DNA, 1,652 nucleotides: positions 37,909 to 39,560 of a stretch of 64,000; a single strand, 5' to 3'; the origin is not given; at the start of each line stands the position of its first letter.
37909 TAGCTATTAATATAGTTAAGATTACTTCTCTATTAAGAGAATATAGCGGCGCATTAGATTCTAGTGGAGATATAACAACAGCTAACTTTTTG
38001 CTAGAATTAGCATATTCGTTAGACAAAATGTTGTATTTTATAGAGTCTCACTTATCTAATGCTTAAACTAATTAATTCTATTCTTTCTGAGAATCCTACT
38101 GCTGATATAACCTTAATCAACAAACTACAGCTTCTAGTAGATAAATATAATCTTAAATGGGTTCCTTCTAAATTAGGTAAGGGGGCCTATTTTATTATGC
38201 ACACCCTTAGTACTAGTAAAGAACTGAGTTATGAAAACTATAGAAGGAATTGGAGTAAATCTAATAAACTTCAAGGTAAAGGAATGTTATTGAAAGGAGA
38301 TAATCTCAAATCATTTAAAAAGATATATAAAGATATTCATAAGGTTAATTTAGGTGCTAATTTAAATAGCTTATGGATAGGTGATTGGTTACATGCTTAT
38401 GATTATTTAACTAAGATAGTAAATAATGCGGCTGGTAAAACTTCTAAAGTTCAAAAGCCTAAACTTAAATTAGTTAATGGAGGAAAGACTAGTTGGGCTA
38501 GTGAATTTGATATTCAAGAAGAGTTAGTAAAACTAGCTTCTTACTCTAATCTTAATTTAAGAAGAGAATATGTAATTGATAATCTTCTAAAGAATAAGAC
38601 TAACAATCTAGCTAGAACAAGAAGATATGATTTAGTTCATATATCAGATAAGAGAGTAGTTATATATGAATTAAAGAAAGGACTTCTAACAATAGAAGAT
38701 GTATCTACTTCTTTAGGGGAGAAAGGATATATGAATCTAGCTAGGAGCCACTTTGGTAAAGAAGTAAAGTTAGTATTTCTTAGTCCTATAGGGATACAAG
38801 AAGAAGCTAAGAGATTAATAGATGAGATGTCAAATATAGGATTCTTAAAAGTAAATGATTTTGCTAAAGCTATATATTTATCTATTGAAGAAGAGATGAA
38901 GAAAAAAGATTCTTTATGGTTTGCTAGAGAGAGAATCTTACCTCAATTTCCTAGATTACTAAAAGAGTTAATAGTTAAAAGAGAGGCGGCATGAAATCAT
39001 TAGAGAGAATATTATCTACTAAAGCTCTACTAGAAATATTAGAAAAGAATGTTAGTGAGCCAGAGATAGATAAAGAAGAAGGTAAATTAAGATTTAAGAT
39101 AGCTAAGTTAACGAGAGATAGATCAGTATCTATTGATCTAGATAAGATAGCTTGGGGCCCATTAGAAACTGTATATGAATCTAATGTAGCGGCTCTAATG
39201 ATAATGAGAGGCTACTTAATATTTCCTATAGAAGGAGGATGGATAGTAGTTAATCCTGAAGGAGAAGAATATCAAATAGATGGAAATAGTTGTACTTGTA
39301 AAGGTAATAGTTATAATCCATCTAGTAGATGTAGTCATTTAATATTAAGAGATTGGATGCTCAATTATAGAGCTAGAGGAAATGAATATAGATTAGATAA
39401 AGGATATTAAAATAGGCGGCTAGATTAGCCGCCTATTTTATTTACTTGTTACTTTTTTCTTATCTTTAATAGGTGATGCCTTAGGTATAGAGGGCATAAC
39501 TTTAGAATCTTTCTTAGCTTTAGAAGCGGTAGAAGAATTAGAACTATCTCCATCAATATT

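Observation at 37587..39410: Opposite-strand moron cluster (Dps-like, unknown 311 aa, SWIM zinc finger) inserted between the scaffold and portal genes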

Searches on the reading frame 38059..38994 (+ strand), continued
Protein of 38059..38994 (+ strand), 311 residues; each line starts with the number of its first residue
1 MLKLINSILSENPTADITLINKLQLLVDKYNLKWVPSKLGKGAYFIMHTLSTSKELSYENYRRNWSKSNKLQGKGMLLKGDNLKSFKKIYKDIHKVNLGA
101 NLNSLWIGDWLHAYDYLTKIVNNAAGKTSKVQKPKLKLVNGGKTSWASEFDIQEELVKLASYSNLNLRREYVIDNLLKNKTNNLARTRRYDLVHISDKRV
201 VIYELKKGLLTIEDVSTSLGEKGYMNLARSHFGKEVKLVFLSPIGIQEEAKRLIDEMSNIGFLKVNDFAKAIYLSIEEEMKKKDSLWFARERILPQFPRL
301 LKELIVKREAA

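Call 95: fold_search(model_id=the predicted structure, library=viral)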
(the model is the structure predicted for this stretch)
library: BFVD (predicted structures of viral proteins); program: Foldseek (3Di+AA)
matches with E <= 10: 689; with E <= 0.001: 18
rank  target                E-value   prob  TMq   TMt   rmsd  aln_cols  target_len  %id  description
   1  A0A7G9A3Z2            1.7e-25  1.00  0.46  0.47  13.9       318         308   26  Uncharacterized protein [Bacteriophage sp.]
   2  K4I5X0                3.5e-06  1.00  0.28  0.41  10.8       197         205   15  Uncharacterized protein [Salmonella phage STML-198]
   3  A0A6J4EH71            1.5e-04  1.00  0.23  0.29   9.8       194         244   16  (no name in the UniProt tables at hand)
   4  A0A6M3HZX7            1.6e-04  1.00  0.27  0.61   3.7       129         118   19  (no name in the UniProt tables at hand)
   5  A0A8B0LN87            2.2e-04  1.00  0.29  0.54   6.4       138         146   16  Uncharacterized protein [uncultured archaeal virus]
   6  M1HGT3                3.2e-04  1.00  0.24  0.17   9.9       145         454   15  (no name in the UniProt tables at hand)
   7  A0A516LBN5            3.4e-04  1.00  0.21  0.28  12.6       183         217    9  (no name in the UniProt tables at hand)
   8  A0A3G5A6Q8            4.0e-04  1.00  0.29  0.29  10.2       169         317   12  Uncharacterized protein [Hyperionvirus sp.]
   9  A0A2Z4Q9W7            4.3e-04  0.97  0.23  0.31  13.8       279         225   10  (no name in the UniProt tables at hand)
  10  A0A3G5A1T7            5.1e-04  1.00  0.28  0.46  19.5       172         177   14  Uncharacterized protein [Gaeavirus sp.]
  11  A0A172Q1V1            5.5e-04  1.00  0.26  0.40   5.7       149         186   17  Uncharacterized protein [Escherichia phage MX01]
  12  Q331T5                5.8e-04  1.00  0.26  0.37   6.4       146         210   12  (no name in the UniProt tables at hand)
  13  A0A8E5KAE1            6.5e-04  0.92  0.19  0.13  18.2       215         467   16  (no name in the UniProt tables at hand)
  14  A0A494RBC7            7.4e-04  1.00  0.27  0.50  11.4       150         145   13  (no name in the UniProt tables at hand)
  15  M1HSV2                7.4e-04  1.00  0.26  0.23  15.2       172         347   16  (no name in the UniProt tables at hand)
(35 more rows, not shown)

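Call 99: search_protein_families(library=pfam, proteins=[L016:9019-9963:+], max_evalue=0.01)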
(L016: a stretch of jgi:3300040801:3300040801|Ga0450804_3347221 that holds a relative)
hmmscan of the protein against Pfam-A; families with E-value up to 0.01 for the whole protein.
L016:9019-9963:+ (314 aa): 2 families
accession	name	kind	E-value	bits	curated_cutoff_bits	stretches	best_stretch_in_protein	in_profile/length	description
PF02272.25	DHHA1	-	2.1e-06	28.6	25.9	1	258-310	33-88/102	DHHA1 domain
PF01368.27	DHH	-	1.1e-05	26.2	28.1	1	20-129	12-103/125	DHH family, N-terminal domain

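Call 100: fold_search(model_id=the predicted structure, library=pdb)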
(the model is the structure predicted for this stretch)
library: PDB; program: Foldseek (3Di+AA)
matches with E <= 10: 850; with E <= 0.001: 9
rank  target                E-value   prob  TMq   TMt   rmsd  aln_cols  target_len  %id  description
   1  2vld_B                1.2e-04  1.00  0.29  0.39  11.1       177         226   14  crystal structure of a repair endonuclease from Pyrococcus abyssi (released 2009-05-19)
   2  2vld_A                1.2e-04  1.00  0.24  0.32  12.8       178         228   12  crystal structure of a repair endonuclease from Pyrococcus abyssi (released 2009-05-19)
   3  5gke_A                1.3e-04  1.00  0.28  0.36  10.3       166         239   15  Structure of EndoMS-dsDNA1 complex (released 2016-11-02)
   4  9dou_A                1.3e-04  1.00  0.23  0.09  11.8       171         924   18  Taeniopygia guttata R2 retrotransposon (R2Tg) initiating target-primed reverse transcription (released 2025-05-21)
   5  1y88                  1.6e-04  1.00  0.29  0.47   3.3       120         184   11  Crystal Structure of Protein of Unknown Function AF1548 (released 2004-12-21)
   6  8gh6_A                6.6e-04  1.00  0.20  0.08   6.0       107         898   13  Bombyx mori R2 retrotransposon initiating target-primed reverse transcription (released 2023-04-05)
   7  5gkj_B                7.0e-04  1.00  0.26  0.35   5.5       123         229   19  Structure of EndoMS in apo form (released 2016-11-02)
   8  9nl2_A                7.0e-04  1.00  0.24  0.08   9.4       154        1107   12  Structure of R2 retrotransposon protein from Platysternon megacephalum initiating target-primed reverse transcription (released 2025-06-18)
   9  9u49_A                7.0e-04  0.99  0.26  0.22  14.3       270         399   10  crystal structure of Cdn1 in complex with cA4 (released 2026-02-04)
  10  2p14                  1.6e-03  1.00  0.26  0.40   9.9       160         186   14  Crystal structure of small subunit (R.BspD6I2) of the heterodimeric restriction endonuclease R.BspD6I (released 2008-03-11)
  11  4f0p_B                1.6e-03  0.66  0.22  0.16  20.4       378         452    9  MspJI Restriction Endonuclease - P31 Form (released 2012-08-08)
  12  4f0q_D                1.7e-03  0.84  0.24  0.18  20.6       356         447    9  MspJI Restriction Endonuclease - P21 Form (released 2012-08-08)
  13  8z4i_A                1.8e-03  0.92  0.22  0.19  15.2       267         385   11  crystal structure of Cdn1 in complex with cA3 (released 2026-02-04)
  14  9nl3_A                3.0e-03  0.99  0.23  0.08  11.8       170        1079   15  Structure of R2 retrotransposon protein from Taeniopygia guttata initiating target-primed reverse transcription (released 2025-06-18)
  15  8q42_B                3.5e-03  1.00  0.28  0.21   5.6       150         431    8  Crystal structure of cA4-bound Can2 (E341A) in complex with oligo-A DNA (released 2023-11-22)
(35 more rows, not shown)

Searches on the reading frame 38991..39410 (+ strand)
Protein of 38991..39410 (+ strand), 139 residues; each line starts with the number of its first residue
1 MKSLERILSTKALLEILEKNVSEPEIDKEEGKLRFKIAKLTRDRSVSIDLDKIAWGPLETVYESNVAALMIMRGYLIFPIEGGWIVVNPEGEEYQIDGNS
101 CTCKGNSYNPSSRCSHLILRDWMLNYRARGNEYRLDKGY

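Call 3: search_protein_families(library=pfam, proteins=[window:38991-39410:+], max_evalue=0.1)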
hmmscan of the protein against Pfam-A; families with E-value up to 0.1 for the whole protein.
window:38991-39410:+ (139 aa): 0 families

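Call 4: search_protein_families(library=phrogs, proteins=[window:38991-39410:+], max_evalue=0.01)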
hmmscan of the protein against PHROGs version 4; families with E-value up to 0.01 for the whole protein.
window:38991-39410:+ (139 aa): 1 family
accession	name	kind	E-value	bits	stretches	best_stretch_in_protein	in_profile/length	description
phrog_32834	-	unknown function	4.8e-21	76.4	1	3-134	10-134/140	-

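Call 6: search_protein_families(library=ncbifam, proteins=[window:38991-39410:+], max_evalue=0.1)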
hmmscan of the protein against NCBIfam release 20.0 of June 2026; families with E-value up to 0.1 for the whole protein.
window:38991-39410:+ (139 aa): 0 families

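Call 7: search_protein_families(library=padloc, proteins=[window:38991-39410:+], max_evalue=0.1)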
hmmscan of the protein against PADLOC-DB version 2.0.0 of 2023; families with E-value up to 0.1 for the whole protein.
window:38991-39410:+ (139 aa): 0 families

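Call 13: search_dna_similar(query=window:38991-39410:+, collection=phages, mode=protein, max_rows=30, max_evalue=0.01)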
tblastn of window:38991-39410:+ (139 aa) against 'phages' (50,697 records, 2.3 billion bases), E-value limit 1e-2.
Records with a match: 9; places in all: 9; records where one place covers at least 80% of the query: 0.
Best place of each record, by identity: <60% 9.
By first word of the organism name: Microcystis 8; Cyanophage 1.
By host as written in the record: Microcystis aeruginosa FACHB524 4; - 2; Microcystis aeruginosa 2; Cyanobacteria 1.
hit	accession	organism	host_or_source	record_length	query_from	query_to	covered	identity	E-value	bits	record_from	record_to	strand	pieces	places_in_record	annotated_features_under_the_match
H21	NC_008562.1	Microcystis phage LMM01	-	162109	33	134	73%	41.2%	1e-16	80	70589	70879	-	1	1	hypothetical protein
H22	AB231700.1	Microcystis phage LMM01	-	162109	33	134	73%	41.2%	1e-16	80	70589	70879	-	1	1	hypothetical protein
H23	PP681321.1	Microcystis phage MaMV-CH01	Microcystis aeruginosa FACHB524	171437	33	134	73%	40.2%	8e-16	78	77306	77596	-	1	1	hypothetical protein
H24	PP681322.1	Microcystis phage MaMV-CH02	Microcystis aeruginosa FACHB524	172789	33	134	73%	40.2%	8e-16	78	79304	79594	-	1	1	hypothetical protein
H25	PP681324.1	Microcystis phage MaMV-DL02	Microcystis aeruginosa FACHB524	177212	33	134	73%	40.2%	8e-16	78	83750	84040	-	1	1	hypothetical protein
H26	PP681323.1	Microcystis phage MaMV-DL01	Microcystis aeruginosa FACHB524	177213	33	134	73%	40.2%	8e-16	78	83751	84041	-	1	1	hypothetical protein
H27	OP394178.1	Cyanophage MaMV-DH01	Cyanobacteria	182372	33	134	73%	40.2%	8e-16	78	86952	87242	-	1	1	hypothetical protein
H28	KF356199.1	Microcystis phage MaMV-DC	Microcystis aeruginosa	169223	44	134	65%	42.9%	8e-16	78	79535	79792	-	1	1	hypothetical protein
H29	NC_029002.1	Microcystis phage MaMV-DC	Microcystis aeruginosa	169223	44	134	65%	42.9%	8e-16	78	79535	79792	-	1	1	hypothetical protein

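Call 26: find_homologous_proteins(query=window:38991-39410:+, max_evalue=0.001)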
Query window:38991-39410:+ (139 aa): 1 proteins with E <= 0.001 among 14 candidates.
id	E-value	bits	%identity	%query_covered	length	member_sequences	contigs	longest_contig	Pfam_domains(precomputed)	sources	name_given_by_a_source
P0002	5.7e-88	310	100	100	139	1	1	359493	-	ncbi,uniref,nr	ncbi:hypothetical protein H6G33_09400 [Calothrix sp. FACHB-1219]|uniref:hypothetical protein n=1 Tax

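Call 30: find_related_loci(query=A1, collection=viral_contigs, flank=6000)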
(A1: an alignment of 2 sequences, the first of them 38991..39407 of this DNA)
Query A1 (139 aa) in viral_contigs; peptide patterns used: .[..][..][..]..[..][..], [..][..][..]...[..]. (x = any residue, [..] = any of these).
79 stretches matched a pattern; 8 encode a relative of the query (tblastn E <= 1e-3); 8 distinct loci.
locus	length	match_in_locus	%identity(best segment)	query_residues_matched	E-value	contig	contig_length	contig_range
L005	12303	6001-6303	40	29-134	2e-21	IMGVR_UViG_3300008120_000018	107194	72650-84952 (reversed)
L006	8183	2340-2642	39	29-134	5e-21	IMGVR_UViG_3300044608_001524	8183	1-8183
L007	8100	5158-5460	39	29-134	5e-21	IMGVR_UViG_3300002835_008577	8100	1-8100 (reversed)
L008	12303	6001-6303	39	29-134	9e-21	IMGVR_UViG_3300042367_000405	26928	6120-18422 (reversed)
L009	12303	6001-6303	38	29-134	2e-20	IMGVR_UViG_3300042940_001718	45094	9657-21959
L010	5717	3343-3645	39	29-134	2e-20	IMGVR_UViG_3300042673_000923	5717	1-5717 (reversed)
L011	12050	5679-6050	38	4-134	3e-20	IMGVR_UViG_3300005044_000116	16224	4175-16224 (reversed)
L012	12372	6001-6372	38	4-134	3e-20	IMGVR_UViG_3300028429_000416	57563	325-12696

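Call 44: search_protein_families(library=pfam, alignment_id=A5, max_evalue=10)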
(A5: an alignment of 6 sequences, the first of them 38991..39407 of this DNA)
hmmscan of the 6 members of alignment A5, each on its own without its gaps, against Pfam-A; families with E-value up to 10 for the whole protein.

A. member 1, window:38991-39407:+ (139 aa): 0 families

B. families by the number of members that match (of 6 scanned): 3 families
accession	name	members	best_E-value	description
PF04434.22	SWIM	5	0.00088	SWIM zinc finger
PF00272.24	Cecropin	4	0.15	Cecropin family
PF20326.3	DUF6621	1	0.02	Family of unknown function (DUF6621)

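Call 45: search_solved_structures(query=A5, max_evalue=10, show_alignments=2)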
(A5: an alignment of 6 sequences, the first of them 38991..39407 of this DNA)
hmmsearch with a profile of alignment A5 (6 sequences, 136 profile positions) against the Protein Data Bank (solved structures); distinct sequences matched with E-value up to 10: 3.
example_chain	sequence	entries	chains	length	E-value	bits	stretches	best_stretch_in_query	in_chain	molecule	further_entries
4b7j_A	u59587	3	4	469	2.2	11.6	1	71-111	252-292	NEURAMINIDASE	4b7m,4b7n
4b7q_A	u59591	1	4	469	2.6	11.4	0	71-111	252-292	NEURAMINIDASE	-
6lxk_A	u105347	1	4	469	3.9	10.8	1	71-111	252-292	Neuraminidase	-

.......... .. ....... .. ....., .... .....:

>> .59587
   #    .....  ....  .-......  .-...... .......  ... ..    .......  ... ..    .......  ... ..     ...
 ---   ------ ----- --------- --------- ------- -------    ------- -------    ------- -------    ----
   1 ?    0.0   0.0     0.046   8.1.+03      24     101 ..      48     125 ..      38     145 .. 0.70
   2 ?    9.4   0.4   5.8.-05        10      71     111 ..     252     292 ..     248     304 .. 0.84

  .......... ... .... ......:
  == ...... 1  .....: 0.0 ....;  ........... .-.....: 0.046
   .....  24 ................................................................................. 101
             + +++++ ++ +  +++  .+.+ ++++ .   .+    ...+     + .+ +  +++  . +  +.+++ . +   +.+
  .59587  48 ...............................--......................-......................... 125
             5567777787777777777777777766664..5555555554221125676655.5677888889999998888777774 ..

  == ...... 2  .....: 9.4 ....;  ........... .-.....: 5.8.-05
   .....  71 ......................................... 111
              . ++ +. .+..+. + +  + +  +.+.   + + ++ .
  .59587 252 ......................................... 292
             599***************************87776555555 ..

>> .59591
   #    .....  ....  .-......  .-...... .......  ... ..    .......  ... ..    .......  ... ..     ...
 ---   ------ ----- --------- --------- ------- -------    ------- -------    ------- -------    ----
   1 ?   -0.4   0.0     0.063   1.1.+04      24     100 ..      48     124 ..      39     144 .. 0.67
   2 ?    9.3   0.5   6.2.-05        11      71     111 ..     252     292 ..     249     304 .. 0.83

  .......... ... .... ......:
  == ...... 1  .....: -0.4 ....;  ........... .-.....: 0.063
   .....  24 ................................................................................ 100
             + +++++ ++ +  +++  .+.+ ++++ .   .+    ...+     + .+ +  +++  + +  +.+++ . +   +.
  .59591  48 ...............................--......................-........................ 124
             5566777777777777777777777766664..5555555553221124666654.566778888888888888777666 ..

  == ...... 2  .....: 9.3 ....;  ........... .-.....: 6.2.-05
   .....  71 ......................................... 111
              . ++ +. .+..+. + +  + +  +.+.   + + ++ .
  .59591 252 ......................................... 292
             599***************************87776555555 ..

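Call 80: predict_structure(protein=window:38991-39407:+)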
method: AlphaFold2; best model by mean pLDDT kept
length: 139 residues; sequences in the alignment: 1
mean_pLDDT: 45.6   pTM: 0.42
mean pLDDT of the five models: 45.6, 43.6, 41.5, 39.2, 38.7
residues with pLDDT >= 90: 0; 70-90: 0; 50-70: 52; < 50: 87
segments of 3 or more residues with pLDDT < 50: 1-13, 37-46, 50-52, 54-73, 98-100, 104-121, 123-139
pLDDT, mean of each block of 10 residues (from residue 1): 35 49 53 49 47 41 38 54 60 57 42 41 42 30
secondary structure, 60 per line:
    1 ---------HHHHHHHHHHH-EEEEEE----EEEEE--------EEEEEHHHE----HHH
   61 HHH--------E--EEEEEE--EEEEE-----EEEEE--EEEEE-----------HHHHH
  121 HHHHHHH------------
elements in order: H10-20 E22-27 E32-36 E45-49 H58-63 E75-80 E83-87 E93-97 E100-104 H116-127
